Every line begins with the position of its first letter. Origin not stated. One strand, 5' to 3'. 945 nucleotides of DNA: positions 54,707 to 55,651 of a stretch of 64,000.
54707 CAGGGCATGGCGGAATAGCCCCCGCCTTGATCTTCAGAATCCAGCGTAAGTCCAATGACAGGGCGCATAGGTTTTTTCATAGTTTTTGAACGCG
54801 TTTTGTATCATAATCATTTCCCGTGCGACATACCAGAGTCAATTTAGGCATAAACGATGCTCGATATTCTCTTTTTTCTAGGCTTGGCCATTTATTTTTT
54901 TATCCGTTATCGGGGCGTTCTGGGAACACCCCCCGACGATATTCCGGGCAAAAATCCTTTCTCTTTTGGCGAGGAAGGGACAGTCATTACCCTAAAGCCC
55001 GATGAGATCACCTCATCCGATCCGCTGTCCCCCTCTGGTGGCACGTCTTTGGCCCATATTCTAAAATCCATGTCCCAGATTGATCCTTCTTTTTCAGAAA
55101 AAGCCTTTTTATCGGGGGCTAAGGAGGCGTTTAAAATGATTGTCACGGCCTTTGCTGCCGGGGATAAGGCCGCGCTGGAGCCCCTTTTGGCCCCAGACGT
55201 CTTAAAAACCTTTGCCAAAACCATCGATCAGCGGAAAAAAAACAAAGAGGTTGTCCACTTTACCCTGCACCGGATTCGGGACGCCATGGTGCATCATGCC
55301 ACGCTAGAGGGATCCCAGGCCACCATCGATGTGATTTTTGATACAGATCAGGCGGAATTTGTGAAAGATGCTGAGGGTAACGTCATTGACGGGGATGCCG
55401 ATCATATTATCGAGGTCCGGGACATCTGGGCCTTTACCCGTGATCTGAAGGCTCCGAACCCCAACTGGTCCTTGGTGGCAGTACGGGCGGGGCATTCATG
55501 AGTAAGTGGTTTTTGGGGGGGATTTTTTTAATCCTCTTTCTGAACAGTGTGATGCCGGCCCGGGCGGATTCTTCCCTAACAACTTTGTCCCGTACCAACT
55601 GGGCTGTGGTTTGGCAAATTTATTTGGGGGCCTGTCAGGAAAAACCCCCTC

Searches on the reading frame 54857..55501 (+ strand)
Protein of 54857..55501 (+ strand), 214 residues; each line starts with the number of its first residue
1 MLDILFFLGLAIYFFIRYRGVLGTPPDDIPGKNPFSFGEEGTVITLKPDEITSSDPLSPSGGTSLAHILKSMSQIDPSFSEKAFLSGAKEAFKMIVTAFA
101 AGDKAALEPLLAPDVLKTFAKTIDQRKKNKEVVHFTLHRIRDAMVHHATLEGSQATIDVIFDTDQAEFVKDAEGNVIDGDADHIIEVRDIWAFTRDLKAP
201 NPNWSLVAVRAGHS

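Call 80: search_protein_families(library=pfam, proteins=[window:54857-55501:+], max_evalue=0.00001)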
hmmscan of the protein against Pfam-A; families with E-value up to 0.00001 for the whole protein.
window:54857-55501:+ (214 aa): 1 family
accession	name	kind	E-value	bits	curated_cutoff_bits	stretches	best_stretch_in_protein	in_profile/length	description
PF04280.21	Tim44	-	1.5e-43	148.9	29.6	1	66-210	2-146/147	Tim44-like domain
